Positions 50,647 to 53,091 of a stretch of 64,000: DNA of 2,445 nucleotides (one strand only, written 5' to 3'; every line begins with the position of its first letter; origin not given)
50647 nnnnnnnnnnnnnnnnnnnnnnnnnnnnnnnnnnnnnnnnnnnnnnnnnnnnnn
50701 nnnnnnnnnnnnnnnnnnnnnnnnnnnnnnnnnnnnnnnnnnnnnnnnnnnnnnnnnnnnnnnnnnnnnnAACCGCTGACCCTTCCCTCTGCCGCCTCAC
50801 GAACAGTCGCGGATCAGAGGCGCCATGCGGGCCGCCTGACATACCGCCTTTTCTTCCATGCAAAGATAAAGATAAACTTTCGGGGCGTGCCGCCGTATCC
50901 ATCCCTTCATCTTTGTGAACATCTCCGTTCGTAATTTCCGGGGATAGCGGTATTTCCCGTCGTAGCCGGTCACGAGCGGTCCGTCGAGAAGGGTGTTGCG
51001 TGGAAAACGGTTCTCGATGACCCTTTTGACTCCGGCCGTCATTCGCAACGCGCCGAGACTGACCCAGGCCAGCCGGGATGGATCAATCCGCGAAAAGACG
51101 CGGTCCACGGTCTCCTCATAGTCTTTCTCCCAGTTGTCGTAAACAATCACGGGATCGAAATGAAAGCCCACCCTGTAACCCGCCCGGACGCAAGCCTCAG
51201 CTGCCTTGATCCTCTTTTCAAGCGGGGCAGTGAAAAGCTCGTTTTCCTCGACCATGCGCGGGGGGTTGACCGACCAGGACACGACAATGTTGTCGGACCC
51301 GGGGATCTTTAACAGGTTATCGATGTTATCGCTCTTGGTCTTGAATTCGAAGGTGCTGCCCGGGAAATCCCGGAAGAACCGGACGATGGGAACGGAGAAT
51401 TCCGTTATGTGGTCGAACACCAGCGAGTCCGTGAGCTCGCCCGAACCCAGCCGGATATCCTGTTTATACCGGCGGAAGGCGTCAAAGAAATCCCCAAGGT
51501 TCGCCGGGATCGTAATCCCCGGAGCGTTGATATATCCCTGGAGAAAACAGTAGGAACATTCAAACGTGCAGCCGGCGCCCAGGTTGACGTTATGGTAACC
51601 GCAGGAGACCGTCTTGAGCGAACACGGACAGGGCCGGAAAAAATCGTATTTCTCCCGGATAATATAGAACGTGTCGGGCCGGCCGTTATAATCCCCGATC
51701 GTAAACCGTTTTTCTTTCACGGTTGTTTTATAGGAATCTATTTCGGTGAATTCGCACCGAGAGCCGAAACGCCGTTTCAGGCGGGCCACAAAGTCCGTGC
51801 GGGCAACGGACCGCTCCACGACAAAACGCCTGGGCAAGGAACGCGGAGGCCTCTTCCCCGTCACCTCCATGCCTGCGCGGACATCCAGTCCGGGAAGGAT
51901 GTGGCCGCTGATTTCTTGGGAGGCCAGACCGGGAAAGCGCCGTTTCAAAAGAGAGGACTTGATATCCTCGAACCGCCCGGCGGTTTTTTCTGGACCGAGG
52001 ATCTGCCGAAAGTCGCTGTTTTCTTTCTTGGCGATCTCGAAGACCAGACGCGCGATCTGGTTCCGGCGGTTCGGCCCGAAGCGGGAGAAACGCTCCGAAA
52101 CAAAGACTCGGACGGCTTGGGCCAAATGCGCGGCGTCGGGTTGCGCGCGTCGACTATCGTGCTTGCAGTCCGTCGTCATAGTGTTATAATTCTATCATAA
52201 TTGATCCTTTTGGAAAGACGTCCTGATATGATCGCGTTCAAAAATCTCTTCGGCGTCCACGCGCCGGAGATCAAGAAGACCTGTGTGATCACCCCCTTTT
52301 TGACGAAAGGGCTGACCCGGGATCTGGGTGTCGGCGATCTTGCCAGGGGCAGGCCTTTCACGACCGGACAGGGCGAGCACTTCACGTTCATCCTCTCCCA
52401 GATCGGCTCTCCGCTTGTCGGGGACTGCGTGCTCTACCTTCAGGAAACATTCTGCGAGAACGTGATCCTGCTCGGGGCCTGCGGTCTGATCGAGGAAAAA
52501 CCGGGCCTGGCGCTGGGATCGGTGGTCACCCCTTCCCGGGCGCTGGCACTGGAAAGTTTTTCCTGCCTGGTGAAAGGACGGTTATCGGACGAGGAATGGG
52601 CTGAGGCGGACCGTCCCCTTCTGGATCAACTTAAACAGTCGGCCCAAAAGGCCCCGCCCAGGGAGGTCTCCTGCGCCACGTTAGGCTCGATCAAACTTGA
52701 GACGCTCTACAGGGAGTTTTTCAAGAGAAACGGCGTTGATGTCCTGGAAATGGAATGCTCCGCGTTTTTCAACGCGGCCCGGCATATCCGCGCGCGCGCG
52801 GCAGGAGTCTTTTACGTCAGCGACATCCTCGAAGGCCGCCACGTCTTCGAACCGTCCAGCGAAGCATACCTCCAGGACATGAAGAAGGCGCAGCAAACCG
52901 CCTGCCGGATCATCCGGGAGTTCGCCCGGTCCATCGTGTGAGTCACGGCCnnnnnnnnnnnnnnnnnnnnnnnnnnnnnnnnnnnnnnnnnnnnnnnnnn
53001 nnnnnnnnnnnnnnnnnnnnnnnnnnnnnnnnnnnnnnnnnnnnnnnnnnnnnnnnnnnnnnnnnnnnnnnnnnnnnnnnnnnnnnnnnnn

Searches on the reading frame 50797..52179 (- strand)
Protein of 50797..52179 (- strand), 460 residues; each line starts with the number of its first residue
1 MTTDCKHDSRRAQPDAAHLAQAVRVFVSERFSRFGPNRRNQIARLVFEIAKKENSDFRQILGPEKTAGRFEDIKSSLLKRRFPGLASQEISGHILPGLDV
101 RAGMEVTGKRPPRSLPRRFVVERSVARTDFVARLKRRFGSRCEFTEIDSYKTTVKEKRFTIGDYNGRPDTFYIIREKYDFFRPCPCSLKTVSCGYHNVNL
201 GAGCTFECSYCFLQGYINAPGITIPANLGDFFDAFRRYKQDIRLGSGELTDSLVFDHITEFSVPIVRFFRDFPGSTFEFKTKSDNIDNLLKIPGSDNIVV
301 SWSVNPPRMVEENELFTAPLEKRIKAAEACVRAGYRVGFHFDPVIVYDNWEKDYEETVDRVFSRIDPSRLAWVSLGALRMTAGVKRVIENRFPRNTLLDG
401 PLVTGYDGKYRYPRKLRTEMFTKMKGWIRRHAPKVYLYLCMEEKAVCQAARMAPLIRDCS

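Call 29: search_protein_families(library=pfam, proteins=[window:50797-52179:-], max_evalue=0.01)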
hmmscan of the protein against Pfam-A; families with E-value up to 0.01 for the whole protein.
window:50797-52179:- (460 aa): 2 families
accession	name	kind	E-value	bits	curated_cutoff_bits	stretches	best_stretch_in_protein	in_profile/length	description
PF20903.3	SPL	-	1.5e-27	96.9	27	1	197-433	80-330/338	Spore photoproduct lyase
PF04055.27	Radical_SAM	-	5.6e-05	23.8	29.5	1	198-359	1-164/166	Radical SAM superfamily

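Call 32: find_homologous_proteins(query=window:50797-52179:-, max_evalue=1e-30)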
Query window:50797-52179:- (460 aa): 747 proteins with E <= 1e-30 among 5899 candidates; the best 120 are listed.
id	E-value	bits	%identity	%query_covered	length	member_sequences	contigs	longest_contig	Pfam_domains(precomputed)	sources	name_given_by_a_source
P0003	0.0e+0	1073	100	100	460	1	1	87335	PF20903.4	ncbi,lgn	-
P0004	1.1e-182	626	63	93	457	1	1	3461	PF20903.4,PF04055.28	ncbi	-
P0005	7.2e-158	544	53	94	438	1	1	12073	PF20903.4,PF04055.28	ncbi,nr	ncbi:MAG: hypothetical protein KC713_00575 [Candidatus Omnitrophica bacterium]|nr:hypothetical prote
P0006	4.3e-156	538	52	95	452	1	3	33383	PF20903.4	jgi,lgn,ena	-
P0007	2.4e-153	529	52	95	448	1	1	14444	PF20903.4,PF04055.28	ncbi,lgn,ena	-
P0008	5.5e-153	528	53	95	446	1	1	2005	PF20903.4,PF04055.28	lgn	-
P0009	8.0e-153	528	51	95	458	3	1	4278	PF20903.4,PF04055.28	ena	-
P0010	1.4e-151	523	52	95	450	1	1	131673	PF20903.4,PF04055.28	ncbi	-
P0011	4.3e-151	522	52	95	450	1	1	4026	PF20903.4,PF04055.28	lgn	-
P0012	6.7e-151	521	51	95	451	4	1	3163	PF20903.4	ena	-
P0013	1.9e-149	516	53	95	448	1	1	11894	PF20903.4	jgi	-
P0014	7.6e-149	514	52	95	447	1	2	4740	PF20903.4,PF04055.28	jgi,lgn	-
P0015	9.0e-149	514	52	93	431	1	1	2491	PF20903.4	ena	-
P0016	3.2e-148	512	50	95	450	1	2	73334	PF20903.4,PF04055.28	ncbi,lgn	-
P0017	2.2e-147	510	51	95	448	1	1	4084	PF20903.4,PF04055.28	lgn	-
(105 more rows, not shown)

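Call 33: find_encoding_contigs(protein=P0004, flank=10000, max_places=3)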
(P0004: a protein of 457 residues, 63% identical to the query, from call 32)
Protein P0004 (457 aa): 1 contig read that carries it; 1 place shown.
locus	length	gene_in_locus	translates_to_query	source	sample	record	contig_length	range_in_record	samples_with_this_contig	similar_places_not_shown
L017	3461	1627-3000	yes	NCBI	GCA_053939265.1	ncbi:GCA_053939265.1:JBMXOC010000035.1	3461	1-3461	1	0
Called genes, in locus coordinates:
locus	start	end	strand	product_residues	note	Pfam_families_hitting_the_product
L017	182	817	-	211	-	PF00702:Hydrolase, PF12710:HAD (weak), PF13419:HAD_2, PF13242:Hydrolase_like (weak)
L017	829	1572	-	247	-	PF01048:PNP_UDP_1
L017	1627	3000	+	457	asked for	PF20903:SPL, PF04055:Radical_SAM (weak)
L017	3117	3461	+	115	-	?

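Call 34: find_encoding_contigs(protein=P0003, flank=10000, max_places=5)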
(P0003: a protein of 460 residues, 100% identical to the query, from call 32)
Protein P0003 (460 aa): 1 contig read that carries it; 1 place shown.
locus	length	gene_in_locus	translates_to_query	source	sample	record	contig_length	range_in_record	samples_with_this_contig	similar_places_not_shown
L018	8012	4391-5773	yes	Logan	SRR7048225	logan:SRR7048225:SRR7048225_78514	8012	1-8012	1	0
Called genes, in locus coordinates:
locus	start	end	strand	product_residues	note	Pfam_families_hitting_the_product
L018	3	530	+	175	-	?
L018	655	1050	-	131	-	PF01894:YjbQ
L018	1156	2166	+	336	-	PF14559:TPR_19 (faint), PF00515:TPR_1 (faint), PF07719:TPR_2 (faint), PF13428:TPR_14 (faint)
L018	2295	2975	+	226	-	PF01171:ATP_bind_3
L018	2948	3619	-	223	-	PF00702:Hydrolase, PF12710:HAD (weak), PF13419:HAD_2, PF13242:Hydrolase_like (weak)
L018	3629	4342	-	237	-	PF01048:PNP_UDP_1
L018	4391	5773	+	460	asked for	PF20903:SPL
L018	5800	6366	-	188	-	PF13036:LpoB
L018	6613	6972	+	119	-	PF01910:Thiamine_BP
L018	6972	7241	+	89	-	-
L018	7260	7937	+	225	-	PF05708:Peptidase_C92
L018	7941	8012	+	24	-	?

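Call 51: find_encoding_contigs(protein=P0010, flank=10000, max_places=2)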
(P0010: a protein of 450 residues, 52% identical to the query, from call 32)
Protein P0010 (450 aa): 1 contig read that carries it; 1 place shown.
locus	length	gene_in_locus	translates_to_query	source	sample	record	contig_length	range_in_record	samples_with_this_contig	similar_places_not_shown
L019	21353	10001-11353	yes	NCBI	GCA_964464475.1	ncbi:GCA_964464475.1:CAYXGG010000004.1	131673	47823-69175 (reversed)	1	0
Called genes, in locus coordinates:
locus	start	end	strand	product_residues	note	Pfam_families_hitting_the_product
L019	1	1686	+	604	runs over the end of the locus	PF02743:dCache_1, PF17201:Cache_3-Cache_2, PF00672:HAMP, PF02518:HATPase_c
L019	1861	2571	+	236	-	PF00072:Response_reg, PF12833:HTH_18, PF00165:HTH_AraC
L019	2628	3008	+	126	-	PF00072:Response_reg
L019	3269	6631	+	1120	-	PF03924:CHASE, PF00989:PAS, PF08448:PAS_4, PF13426:PAS_9, PF08447:PAS_3, PF08447:PAS_3, PF00512:HisKA, PF02518:HATPase_c, +2 more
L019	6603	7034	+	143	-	PF00072:Response_reg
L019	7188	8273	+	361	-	PF00989:PAS (weak), PF08447:PAS_3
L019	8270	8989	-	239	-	PF01048:PNP_UDP_1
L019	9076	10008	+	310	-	PF00248:Aldo_ket_red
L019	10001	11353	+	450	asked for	PF20903:SPL, PF04055:Radical_SAM (weak)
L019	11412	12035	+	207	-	PF00011:HSP20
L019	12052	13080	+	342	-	PF00089:Trypsin, PF13365:Trypsin_2, PF13180:PDZ_2, PF17820:PDZ_6 (faint)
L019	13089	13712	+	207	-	PF03692:CxxCxxCC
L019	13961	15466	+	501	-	PF00773:RNB, PF18614:RNase_II_C_S1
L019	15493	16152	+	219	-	PF00027:cNMP_binding, PF13545:HTH_Crp_2, PF00325:Crp, PF13412:HTH_24 (faint)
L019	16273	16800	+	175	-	-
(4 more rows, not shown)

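Call 52: find_encoding_contigs(protein=P0006, flank=10000, max_places=2)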
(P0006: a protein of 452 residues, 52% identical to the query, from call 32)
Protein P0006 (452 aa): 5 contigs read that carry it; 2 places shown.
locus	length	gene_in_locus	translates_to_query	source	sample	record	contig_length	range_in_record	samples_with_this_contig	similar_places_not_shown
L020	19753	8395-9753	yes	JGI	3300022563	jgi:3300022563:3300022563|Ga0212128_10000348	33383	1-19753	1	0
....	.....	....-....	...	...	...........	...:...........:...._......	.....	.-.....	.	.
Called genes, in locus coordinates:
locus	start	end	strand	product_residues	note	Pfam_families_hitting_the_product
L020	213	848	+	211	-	PF00578:AhpC-TSA, PF08534:Redoxin, PF10417:1-cysPrx_C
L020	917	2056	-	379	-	PF00899:ThiF, PF00581:Rhodanese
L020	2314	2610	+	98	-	PF04191:PEMT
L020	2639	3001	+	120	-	PF07238:PilZ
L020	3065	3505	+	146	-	-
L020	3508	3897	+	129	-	PF09969:DUF2203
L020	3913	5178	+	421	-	-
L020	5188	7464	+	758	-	PF09586:YfhO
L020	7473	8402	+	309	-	PF00248:Aldo_ket_red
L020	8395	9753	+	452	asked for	PF20903:SPL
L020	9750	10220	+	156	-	-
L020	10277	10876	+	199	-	PF01726:LexA_DNA_bind, PF00717:Peptidase_S24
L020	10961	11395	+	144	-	PF00376:MerR, PF13411:MerR_1, PF09278:MerR-DNA-bind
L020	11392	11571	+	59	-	-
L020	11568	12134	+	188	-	PF02411:MerT, PF00403:HMA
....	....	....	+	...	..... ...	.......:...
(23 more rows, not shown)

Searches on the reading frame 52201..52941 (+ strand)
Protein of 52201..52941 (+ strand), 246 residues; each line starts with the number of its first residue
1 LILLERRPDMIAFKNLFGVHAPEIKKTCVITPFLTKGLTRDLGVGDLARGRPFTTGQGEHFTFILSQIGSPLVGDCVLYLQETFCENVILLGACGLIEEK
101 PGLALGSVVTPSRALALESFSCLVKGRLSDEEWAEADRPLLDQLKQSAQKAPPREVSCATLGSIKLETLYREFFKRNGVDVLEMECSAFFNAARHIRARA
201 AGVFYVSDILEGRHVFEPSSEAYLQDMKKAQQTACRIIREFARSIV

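Call 31: search_protein_families(library=pfam, proteins=[window:52201-52941:+], max_evalue=0.001)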
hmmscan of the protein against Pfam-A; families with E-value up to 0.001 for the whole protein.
window:52201-52941:+ (246 aa): 1 family
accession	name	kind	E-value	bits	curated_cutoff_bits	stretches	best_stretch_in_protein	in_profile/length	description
PF01048.26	PNP_UDP_1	-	5.3e-23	82.1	25.1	1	31-242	23-232/233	Phosphorylase superfamily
